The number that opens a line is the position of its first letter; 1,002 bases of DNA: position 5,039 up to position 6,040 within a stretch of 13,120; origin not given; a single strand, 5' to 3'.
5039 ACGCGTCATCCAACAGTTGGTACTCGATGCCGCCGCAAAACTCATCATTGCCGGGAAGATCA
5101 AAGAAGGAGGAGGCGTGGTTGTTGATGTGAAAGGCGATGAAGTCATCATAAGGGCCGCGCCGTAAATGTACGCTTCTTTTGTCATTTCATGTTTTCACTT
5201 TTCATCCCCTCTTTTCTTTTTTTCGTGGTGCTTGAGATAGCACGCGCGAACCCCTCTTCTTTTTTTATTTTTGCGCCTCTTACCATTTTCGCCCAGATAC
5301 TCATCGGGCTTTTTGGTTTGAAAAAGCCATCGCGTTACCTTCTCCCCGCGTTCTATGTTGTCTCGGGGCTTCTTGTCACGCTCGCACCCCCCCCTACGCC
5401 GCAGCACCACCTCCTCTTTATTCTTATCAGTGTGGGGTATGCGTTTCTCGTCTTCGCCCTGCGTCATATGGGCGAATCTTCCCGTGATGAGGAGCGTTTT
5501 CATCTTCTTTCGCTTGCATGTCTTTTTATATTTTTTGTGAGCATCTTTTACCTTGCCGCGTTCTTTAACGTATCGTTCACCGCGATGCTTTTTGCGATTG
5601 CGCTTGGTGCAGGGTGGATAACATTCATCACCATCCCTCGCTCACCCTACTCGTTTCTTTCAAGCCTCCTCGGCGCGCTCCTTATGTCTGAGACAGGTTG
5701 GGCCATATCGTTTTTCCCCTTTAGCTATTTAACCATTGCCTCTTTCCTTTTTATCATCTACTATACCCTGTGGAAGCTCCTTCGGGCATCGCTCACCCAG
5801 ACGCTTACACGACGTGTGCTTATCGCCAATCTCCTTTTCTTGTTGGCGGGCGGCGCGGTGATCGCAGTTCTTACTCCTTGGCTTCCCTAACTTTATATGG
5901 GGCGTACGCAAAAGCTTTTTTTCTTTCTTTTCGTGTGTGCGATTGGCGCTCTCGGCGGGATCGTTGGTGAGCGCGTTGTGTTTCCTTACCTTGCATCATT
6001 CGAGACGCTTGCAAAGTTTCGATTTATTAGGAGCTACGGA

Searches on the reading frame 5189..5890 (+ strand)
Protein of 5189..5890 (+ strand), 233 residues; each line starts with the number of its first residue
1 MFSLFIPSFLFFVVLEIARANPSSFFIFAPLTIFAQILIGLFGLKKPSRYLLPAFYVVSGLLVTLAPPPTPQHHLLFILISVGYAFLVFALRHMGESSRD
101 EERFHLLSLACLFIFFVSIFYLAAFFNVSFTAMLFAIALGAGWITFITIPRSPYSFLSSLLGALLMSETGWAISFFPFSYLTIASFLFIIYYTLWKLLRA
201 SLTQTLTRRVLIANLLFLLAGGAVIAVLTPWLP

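Call 3: search_protein_families(library=pfam, proteins=[window:5189-5890:+], max_evalue=0.1)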
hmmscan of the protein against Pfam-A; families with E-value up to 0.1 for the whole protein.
window:5189-5890:+ (233 aa): 1 family
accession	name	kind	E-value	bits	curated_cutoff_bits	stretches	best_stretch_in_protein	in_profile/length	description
PF18900.5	DUF5656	-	2.2e-05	24.3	23.3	1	111-226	125-239/242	Protein of unknown function (DUF5656)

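Call 6: search_protein_families(library=ncbifam, proteins=[window:5189-5890:+], max_evalue=0.01)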
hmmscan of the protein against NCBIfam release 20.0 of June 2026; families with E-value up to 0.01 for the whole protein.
window:5189-5890:+ (233 aa): 0 families

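Call 53: list_cluster_members(proteins=[P0001, P0008, window:5189-5890:+, window:2460-5165:+])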
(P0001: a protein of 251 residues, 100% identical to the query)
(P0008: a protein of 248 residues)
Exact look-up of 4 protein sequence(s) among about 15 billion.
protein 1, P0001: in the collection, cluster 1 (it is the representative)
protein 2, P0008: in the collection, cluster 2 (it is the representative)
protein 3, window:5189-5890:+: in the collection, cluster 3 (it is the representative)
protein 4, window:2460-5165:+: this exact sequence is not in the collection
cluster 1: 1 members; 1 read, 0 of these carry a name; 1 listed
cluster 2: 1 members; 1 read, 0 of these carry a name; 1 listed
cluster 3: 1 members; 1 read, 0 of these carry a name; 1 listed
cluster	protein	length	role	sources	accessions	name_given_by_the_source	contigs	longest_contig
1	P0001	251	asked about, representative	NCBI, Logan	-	-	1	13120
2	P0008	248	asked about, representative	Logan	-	-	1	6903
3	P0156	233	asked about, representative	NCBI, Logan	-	-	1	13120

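Call 67: find_homologous_proteins(query=window:5189-5890:+, max_evalue=0.001)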
Query window:5189-5890:+ (233 aa): 1 proteins with E <= 0.001 among 8000 candidates.
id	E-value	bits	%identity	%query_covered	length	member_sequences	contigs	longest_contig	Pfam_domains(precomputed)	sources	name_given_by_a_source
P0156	4.4e-138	477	100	100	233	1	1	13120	PF18900.7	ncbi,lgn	-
